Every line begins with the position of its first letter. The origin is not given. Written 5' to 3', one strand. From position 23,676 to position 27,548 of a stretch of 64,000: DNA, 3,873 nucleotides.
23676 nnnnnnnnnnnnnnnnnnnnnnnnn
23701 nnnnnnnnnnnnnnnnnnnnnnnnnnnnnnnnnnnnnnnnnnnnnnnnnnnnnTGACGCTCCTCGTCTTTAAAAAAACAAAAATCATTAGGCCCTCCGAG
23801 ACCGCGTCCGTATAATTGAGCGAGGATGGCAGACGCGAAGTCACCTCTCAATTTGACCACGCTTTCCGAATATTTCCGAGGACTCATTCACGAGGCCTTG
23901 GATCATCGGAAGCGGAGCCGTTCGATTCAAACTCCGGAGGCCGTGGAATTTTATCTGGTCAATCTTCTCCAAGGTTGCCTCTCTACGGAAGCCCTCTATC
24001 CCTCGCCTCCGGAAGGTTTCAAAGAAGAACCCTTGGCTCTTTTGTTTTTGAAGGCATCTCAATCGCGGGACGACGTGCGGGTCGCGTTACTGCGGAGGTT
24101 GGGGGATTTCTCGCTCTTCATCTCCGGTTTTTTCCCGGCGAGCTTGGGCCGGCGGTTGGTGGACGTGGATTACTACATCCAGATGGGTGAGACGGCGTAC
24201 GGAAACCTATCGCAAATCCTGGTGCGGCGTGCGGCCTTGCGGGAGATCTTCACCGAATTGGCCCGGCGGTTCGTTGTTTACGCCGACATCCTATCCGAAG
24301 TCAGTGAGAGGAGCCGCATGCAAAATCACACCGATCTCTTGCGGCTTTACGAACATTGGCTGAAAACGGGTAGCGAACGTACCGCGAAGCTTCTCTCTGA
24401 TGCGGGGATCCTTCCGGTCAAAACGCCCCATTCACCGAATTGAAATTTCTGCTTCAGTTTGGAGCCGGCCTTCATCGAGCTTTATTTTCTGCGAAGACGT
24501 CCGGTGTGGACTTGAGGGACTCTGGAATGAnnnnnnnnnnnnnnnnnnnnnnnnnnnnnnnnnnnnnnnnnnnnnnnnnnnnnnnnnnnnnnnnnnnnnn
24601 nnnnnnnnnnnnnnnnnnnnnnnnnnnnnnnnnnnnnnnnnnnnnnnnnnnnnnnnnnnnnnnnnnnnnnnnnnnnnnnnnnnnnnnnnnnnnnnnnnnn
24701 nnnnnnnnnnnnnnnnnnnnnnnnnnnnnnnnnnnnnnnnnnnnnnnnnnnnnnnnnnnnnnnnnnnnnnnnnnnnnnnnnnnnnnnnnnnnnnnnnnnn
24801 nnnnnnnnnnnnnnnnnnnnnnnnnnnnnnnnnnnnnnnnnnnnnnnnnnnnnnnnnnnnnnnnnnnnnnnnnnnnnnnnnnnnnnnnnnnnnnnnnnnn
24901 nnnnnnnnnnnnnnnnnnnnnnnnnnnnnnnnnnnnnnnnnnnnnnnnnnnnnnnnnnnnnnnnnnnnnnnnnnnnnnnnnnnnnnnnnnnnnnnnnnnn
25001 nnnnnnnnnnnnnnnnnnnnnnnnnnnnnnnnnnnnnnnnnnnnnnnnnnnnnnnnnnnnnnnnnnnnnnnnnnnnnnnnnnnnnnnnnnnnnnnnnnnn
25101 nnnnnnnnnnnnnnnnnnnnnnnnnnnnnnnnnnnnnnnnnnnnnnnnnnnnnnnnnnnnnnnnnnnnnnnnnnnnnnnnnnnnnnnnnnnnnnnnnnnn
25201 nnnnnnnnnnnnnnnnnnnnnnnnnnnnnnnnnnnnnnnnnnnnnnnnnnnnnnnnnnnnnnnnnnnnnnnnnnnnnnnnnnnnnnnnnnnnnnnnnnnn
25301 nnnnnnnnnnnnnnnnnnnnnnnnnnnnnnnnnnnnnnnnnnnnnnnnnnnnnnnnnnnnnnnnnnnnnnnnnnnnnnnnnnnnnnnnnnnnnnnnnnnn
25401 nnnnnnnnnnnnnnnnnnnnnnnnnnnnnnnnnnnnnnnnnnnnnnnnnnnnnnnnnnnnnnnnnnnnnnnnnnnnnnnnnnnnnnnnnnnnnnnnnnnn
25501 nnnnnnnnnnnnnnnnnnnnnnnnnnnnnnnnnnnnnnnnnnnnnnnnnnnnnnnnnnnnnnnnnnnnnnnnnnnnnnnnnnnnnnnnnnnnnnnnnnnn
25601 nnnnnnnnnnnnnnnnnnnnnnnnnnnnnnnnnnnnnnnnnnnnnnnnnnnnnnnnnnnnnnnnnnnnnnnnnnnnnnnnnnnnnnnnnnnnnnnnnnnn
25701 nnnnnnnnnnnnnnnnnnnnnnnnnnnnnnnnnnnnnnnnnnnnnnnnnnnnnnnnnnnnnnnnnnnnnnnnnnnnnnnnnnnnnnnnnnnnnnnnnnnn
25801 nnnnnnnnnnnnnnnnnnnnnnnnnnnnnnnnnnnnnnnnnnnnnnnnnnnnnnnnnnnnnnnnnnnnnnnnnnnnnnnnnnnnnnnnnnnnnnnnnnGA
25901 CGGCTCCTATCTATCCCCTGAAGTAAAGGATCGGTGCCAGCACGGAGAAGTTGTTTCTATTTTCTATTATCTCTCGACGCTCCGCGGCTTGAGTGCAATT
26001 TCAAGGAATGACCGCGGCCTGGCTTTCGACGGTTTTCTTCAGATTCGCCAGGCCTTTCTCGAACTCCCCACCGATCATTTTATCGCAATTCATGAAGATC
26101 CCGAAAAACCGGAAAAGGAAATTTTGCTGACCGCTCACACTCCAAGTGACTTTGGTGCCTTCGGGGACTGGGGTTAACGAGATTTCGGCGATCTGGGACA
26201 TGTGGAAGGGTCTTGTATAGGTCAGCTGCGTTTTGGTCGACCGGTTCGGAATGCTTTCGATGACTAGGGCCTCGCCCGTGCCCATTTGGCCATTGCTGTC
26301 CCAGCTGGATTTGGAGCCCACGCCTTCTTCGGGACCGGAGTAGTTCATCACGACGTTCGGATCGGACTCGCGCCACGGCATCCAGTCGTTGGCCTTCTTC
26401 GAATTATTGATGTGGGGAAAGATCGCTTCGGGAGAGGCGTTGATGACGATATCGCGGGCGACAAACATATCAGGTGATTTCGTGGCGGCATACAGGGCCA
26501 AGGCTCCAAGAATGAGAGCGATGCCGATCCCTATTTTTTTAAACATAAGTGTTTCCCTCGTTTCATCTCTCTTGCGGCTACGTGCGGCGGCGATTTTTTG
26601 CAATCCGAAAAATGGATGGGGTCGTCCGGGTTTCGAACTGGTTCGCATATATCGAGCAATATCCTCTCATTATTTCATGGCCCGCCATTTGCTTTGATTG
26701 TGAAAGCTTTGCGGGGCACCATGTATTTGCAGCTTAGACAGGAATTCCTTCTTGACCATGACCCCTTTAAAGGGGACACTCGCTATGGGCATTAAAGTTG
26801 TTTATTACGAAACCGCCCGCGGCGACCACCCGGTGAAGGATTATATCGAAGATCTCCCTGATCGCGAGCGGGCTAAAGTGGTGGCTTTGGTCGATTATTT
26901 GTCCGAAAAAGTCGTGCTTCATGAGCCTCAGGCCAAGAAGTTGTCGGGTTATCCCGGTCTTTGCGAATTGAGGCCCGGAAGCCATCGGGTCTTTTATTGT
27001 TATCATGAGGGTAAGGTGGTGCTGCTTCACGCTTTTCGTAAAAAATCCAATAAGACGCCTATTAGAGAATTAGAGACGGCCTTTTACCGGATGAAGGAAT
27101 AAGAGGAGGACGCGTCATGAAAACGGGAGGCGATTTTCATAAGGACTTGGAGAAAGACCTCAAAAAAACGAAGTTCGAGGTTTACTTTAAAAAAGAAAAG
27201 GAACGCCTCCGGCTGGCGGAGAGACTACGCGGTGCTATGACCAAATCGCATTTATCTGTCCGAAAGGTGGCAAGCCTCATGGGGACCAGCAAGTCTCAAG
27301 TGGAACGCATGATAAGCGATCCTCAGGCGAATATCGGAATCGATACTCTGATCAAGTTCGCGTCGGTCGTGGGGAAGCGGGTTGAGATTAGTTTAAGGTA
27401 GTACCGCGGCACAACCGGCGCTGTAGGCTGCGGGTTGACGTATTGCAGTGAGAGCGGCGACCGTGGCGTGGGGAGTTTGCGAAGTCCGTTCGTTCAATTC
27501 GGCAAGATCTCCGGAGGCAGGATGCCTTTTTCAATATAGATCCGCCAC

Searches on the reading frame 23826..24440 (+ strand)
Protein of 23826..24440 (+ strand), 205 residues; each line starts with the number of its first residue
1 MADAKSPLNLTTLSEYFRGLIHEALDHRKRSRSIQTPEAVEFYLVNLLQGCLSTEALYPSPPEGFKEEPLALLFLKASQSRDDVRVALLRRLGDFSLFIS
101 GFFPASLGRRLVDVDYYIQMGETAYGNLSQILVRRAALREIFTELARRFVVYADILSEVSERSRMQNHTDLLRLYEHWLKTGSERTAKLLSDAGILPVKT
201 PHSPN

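Call 4: search_protein_families(library=pfam, proteins=[window:23826-24440:+], max_evalue=1)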
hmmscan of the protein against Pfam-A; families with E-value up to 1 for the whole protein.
window:23826-24440:+ (205 aa): 0 families

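Call 5: search_protein_families(library=ncbifam, proteins=[window:23826-24440:+], max_evalue=1)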
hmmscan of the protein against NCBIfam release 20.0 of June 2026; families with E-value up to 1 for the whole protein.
window:23826-24440:+ (205 aa): 0 families

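Call 6: search_protein_families(library=phrogs, proteins=[window:23826-24440:+], max_evalue=1)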
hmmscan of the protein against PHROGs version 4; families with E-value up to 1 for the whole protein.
window:23826-24440:+ (205 aa): 1 family
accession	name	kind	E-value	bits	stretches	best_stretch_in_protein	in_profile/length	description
phrog_26496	-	unknown function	0.36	10.9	1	153-200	79-129/350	-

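Call 7: search_protein_families(library=padloc, proteins=[window:23826-24440:+], max_evalue=1)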
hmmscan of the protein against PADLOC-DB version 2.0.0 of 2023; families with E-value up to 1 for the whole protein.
window:23826-24440:+ (205 aa): 0 families

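Call 10: find_homologous_proteins(query=window:23826-24440:+)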
Query window:23826-24440:+ (205 aa): 2136 proteins with E <= 0.001 among 2760 candidates; the best 120 are listed.
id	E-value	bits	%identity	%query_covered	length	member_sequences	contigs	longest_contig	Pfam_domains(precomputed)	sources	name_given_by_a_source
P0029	6.5e-129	445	100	100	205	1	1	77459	-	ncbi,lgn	-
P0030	3.7e-107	374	85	99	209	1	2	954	-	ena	-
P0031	3.5e-96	339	77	100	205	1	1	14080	-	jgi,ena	-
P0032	2.0e-95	336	77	100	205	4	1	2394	-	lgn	-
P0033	4.8e-75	270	64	97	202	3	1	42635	-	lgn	-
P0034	1.1e-73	265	64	97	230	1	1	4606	-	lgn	-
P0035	2.6e-73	264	60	100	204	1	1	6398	-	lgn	-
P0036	1.4e-70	255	63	97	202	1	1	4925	-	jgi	jgi:hypothetical protein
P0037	2.5e-70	254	61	97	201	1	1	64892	-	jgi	jgi:hypothetical protein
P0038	2.6e-70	254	61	97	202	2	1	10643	-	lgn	-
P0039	1.1e-69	252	63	93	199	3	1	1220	-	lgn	-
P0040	5.6e-69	250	61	100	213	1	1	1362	-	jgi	jgi:hypothetical protein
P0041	6.6e-68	246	58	97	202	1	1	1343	-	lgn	-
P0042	4.2e-67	244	59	98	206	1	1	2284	-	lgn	-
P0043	1.3e-66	242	61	93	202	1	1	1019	-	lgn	-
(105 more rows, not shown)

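Call 24: find_related_loci(query=A2, collection=genome_contigs, flank=5000)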
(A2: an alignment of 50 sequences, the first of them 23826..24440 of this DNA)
Query A2 (205 aa) in genome_contigs; peptide patterns used: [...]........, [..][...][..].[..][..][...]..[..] (x = any residue, [..] = any of these).
590 stretches matched a pattern; 534 encode a relative of the query (tblastn E <= 1e-3); the best 80 are kept; 80 distinct loci.
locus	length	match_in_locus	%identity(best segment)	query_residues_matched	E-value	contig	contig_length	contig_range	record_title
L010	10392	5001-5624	59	1-205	1e-71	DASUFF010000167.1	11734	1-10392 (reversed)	MAG TPA_asm: bacterium isolate SMAG_U1372 k141_815520, whole genome shotgun sequence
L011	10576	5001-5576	48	1-198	1e-56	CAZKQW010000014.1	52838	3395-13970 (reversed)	MAG TPA_asm: uncultured Pseudomonadota bacterium isolate SRP278252_co2_16 genome assembly, contig: NODE_1040_length_5283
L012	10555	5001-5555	49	1-198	4e-56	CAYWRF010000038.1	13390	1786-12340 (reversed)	MAG TPA_asm: uncultured Pseudomonadota bacterium isolate binchicken_co21_281 genome assembly, contig: NODE_3191_length_1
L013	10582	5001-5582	47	1-199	5e-56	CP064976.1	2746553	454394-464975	MAG: Deltaproteobacteria bacterium isolate EsbW_18-Q3-R4-48_MAXAC.279_cln chromosome, complete genome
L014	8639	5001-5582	46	1-201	2e-49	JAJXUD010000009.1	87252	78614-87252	MAG: Myxococcales bacterium isolate BP4.bin7 NODE_217_length_87252_cov_6.365291, whole genome shotgun sequence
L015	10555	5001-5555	48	12-199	3e-48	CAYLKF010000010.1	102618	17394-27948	MAG TPA_asm: uncultured Pseudomonadota bacterium isolate binchicken_co105_414 genome assembly, contig: NODE_194_length_1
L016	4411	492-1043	46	12-198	2e-48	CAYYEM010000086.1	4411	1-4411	MAG TPA_asm: uncultured Pseudomonadota bacterium isolate binchicken_co105_427 genome assembly, contig: NODE_27367_length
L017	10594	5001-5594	45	1-200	5e-48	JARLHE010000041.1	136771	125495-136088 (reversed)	MAG: Oligoflexia bacterium isolate MAG_CO165 MetaCoAG_Bin_165_Oxic_k141_1191598, whole genome shotgun sequence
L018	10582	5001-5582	46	1-197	5e-48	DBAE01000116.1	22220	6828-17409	MAG TPA_asm: Bacteriovoracaceae bacterium UBA1018 UBA1018_contig_37313, whole genome shotgun sequence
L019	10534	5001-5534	44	14-198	6e-48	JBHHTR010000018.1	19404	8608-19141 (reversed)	MAG: Thermodesulfobacteriota bacterium isolate S.9.sp3_bin.36 NODE_390_length_19404_cov_5.233294, whole genome shotgun s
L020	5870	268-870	42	1-204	1e-47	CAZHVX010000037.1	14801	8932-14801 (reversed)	MAG TPA_asm: uncultured Pseudomonadota bacterium isolate SRP256446_co1_199 genome assembly, contig: NODE_1671_length_148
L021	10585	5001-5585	42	2-197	1e-47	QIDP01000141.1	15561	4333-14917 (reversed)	MAG: Nitrospirae bacterium isolate SZUA-224 Ga0063294_10001448, whole genome shotgun sequence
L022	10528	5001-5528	46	15-200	2e-47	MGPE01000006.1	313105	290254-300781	MAG: Deltaproteobacteria bacterium GWA2_38_16 gwa2_scaffold_18, whole genome shotgun sequence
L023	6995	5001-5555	46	12-199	2e-47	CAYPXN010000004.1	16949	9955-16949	MAG TPA_asm: uncultured Pseudomonadota bacterium isolate SRP135725_co2_484 genome assembly, contig: k141_6312311, whole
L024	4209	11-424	54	63-200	3e-47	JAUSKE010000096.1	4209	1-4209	MAG: Deltaproteobacteria bacterium isolate E14_metabat.bin.352 E14_k141_1491033, whole genome shotgun sequence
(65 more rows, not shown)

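Call 41: predict_structure(alignment_id=A2)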
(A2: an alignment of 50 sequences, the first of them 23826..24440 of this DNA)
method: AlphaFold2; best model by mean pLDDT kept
length: 205 residues; sequences in the alignment: 50
mean_pLDDT: 80.2   pTM: 0.69
mean pLDDT of the five models: 80.2, 79.7, 76.7, 75.2, 73.1
residues with pLDDT >= 90: 81; 70-90: 76; 50-70: 33; < 50: 15
segments of 3 or more residues with pLDDT < 50: 1-8, 61-65
pLDDT, mean of each block of 10 residues (from residue 1): 44 85 88 83 92 61 60 91 92 92 73 84 96 90 95 92 67 77 81 76 50
secondary structure, 60 per line:
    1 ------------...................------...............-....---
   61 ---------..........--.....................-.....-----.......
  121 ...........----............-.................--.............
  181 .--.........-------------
elements in order: H13-31 H38-52 H54-57 H70-79 H82-102 H104-108 H114-131 H136-147 H149-165 H168-181 H184-192

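Call 57: fold_search(model_id=the predicted structure, library=pdb)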
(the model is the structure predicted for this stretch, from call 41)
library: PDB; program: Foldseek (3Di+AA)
matches with E <= 10: 336; with E <= 0.001: 0
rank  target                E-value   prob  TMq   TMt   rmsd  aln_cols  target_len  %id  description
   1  6w0l_A                9.4e-01  0.41  0.31  0.28  19.8       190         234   13  Henipavirus W protein interacts with 14-3-3 to modulate host gene expression (released 2020-04-22)
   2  6qdr_A                9.9e-01  0.30  0.29  0.26  19.3       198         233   16  Crystal structure of 14-3-3sigma in complex with a PAK6 pT99 phosphopeptide (released 2020-01-29)
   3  8v9o_D                9.9e-01  0.14  0.19  0.15  15.5       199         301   12  Imaging scaffold engineered to bind the therapeutic protein target BARD1 (released 2024-05-15)
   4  6c9k_C                1.3e+00  0.11  0.17  0.13  15.7       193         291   13  Single-Particle reconstruction of DARP14 - A designed protein scaffold displaying ~17kDa DARPin proteins (released 2018-03-21)
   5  4bne_A                1.4e+00  0.06  0.15  0.11  36.3       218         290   16  Pacsin2 Interacts with Membranes and Actin-Filaments (released 2014-05-14)
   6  6t80_B                1.5e+00  0.25  0.30  0.28  19.1       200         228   14  Human 14-3-3 sigma fused to the AANAT peptide including phosphoserine-205 (released 2020-11-18)
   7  6f09_P                1.5e+00  0.23  0.29  0.27  18.1       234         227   15  Binary complex of 14-3-3 zeta with ubiquitin specific protease 8 (USP8) pSer718 peptide (released 2018-03-07)
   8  6c9k_A                1.5e+00  0.10  0.17  0.14  15.3       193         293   13  Single-Particle reconstruction of DARP14 - A designed protein scaffold displaying ~17kDa DARPin proteins (released 2018-03-21)
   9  7rut_B                1.6e+00  0.13  0.19  0.21  14.4       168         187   11  Structure of Human ATP:Cobalamin Adenosyltransferase R190C bound to ATP (released 2021-11-24)
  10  3abh_A                1.6e+00  0.06  0.15  0.12  36.6       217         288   14  Crystal structure of the EFC/F-BAR domain of human PACSIN2/Syndapin II (2.0 A) (released 2010-04-14)
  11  3m3w_A                1.6e+00  0.04  0.12  0.09  35.9       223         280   13  Crystal structure of mouse PACSIN3 BAR domain mutant (released 2011-03-16)
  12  4jq6_C                1.7e+00  0.13  0.24  0.25  13.5       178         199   13  Crystal structure of blue light-absorbing proteorhodopsin from Med12 at 2.3 Angstrom (released 2013-05-08)
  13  3odx_B                1.7e+00  0.06  0.15  0.12  19.5       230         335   16  Crystal Structure of an N-terminally Truncated Linker-DH/PH Domains of p115-RhoGEF (released 2011-01-05)
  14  5lu2_B                1.8e+00  0.25  0.30  0.27  20.6       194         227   15  Human 14-3-3 sigma complexed with long HSPB6 phosphopeptide (released 2017-02-01)
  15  6zve_A                1.8e+00  0.23  0.29  0.27  19.7       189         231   14  14-3-3 Sigma in complex with phosphorylated Gab2pT391 peptide - 1h incubation (released 2021-08-04)
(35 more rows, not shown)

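Call 72: find_encoding_contigs(protein=P0031, flank=8000, max_places=2)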
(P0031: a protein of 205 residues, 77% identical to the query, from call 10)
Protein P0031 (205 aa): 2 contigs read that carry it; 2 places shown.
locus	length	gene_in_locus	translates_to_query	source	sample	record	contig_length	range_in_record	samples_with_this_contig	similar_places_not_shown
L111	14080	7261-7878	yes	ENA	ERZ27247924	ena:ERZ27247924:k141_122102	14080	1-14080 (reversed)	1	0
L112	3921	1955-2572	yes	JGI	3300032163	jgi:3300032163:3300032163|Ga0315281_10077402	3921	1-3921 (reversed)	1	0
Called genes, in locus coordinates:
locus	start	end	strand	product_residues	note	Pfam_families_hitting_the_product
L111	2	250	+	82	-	?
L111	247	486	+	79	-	-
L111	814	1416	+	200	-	-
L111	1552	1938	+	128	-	PF13384:HTH_23 (faint)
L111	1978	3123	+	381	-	-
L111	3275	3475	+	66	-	PF13517:FG-GAP_3 (faint)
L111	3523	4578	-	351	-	PF00691:OmpA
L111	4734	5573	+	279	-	PF14394:DUF4423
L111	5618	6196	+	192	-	PF13482:RNase_H_2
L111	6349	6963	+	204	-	PF01728:FtsJ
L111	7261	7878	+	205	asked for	-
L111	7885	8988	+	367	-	PF22612:GH113, PF13547:GTA_TIM (weak)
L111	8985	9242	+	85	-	-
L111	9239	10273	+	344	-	PF01636:APH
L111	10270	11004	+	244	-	PF00483:NTP_transferase, PF12804:NTP_transf_3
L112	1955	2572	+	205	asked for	-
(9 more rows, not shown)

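Call 77: search_solved_structures(query=A2, max_evalue=10)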
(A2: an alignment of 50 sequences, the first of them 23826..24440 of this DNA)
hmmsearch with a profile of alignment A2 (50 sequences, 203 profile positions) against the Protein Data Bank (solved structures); distinct sequences matched with E-value up to 10: 0.

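Call 88: fold_search(model_id=the predicted structure, library=viral)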
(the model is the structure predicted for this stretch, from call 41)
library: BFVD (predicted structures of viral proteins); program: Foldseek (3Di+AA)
matches with E <= 10: 270; with E <= 0.001: 0
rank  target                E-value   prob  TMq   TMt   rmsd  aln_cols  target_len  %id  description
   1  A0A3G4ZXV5            4.4e-01  0.10  0.14  0.09  19.1       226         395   15  Uncharacterized protein [Faunusvirus sp.]
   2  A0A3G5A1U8            5.9e-01  0.10  0.15  0.13  19.3       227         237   11  Sel1 repeat protein [Faunusvirus sp.]
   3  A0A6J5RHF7            6.2e-01  0.12  0.18  0.06  44.4       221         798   10  Uncharacterized protein [uncultured Caudovirales phage]
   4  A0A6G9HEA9            8.7e-01  0.13  0.22  0.11  20.1       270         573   12  Uncharacterized protein [Dikerogammarus haemobaphes virus 1]
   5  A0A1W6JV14            8.7e-01  0.07  0.13  0.04  29.9       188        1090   11  Tail fiber protein [Vibrio phage pVco-5]
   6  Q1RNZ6                1.2e+00  0.13  0.18  0.22  10.4       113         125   12  B602L protein (Fragment) [African swine fever virus]
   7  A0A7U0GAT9            1.4e+00  0.05  0.13  0.10  26.3       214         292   10  (no name in the UniProt tables at hand)
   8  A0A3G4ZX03            1.5e+00  0.09  0.19  0.21  18.1       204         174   13  Uncharacterized protein [Faunusvirus sp.]
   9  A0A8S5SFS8            1.5e+00  0.09  0.19  0.20  15.4       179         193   12  dUTPase [Siphoviridae sp. ctxvK3]
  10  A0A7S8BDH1            1.6e+00  0.09  0.21  0.20  20.8       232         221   15  Uncharacterized protein [Medusavirus stheno T3]
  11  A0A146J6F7            1.6e+00  0.05  0.14  0.04  18.8       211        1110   11  (no name in the UniProt tables at hand)
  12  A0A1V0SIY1            1.7e+00  0.05  0.12  0.11  24.8       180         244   13  Uncharacterized protein [Klosneuvirus KNV1]
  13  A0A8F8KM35            1.8e+00  0.21  0.24  0.29  14.3       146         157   14  Uncharacterized protein [Clandestinovirus]
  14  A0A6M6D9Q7            1.8e+00  0.15  0.26  0.21  20.2       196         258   13  (no name in the UniProt tables at hand)
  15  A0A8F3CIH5            1.9e+00  0.12  0.27  0.14  24.6       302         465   11  Uncharacterized protein (Fragment) [Ranid herpesvirus 4]
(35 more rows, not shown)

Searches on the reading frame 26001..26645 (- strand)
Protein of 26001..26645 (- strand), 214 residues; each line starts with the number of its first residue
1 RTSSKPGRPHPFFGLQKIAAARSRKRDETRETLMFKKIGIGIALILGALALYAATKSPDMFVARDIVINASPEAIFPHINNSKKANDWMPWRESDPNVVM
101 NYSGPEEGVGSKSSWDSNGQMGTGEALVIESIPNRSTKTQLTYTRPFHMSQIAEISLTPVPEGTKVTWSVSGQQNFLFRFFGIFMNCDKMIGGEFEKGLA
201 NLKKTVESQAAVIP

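Call 19: search_protein_families(library=pfam, proteins=[window:26001-26645:-], max_evalue=0.01)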
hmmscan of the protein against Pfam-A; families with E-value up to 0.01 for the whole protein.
window:26001-26645:- (214 aa): 1 family
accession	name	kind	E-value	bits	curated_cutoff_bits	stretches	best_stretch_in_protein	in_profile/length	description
PF10604.15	Polyketide_cyc2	-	1.4e-11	45.3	27.4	1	62-207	4-142/142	Polyketide cyclase / dehydrase and lipid transport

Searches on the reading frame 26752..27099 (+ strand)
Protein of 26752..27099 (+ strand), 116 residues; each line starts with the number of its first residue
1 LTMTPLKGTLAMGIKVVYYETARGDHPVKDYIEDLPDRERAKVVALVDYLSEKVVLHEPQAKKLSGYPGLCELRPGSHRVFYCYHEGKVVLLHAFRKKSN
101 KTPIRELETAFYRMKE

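Call 20: search_protein_families(library=pfam, proteins=[window:26752-27099:+], max_evalue=0.01)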
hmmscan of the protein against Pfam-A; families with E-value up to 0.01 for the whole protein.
window:26752-27099:+ (116 aa): 1 family
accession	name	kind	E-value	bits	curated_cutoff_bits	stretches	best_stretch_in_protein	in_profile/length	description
PF05973.20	Gp49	-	2.9e-18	66.1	23.9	1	30-115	1-90/90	Phage derived protein Gp49-like (DUF891)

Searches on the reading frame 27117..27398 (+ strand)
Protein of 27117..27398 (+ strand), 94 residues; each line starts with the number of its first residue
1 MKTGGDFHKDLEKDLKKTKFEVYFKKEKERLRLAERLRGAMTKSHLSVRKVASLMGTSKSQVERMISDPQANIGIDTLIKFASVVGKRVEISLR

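Call 20: search_protein_families(library=pfam, proteins=[window:27117-27398:+], max_evalue=0.01)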
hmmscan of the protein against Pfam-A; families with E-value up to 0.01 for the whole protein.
window:27117-27398:+ (94 aa): 6 families
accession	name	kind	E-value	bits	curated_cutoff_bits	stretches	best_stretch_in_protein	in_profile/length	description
PF13744.12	HTH_37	-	5.1e-05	23.4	27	1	30-93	16-79/80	Helix-turn-helix domain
PF01381.28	HTH_3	-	8.4e-05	23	23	1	40-88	4-51/55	Helix-turn-helix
PF13443.12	HTH_26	-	0.00092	19.9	22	1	36-86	1-51/63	Cro/C1-type HTH DNA-binding domain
PF13560.12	HTH_31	-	0.0025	18.5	27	1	32-66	1-35/64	Helix-turn-helix domain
PF13384.12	HTH_23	-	0.0027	17.9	24.6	1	27-71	4-43/50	Homeodomain-like domain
PF13542.12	HTH_Tnp_ISL3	-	0.004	17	27.4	1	42-67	24-48/51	Helix-turn-helix domain of transposase family ISL3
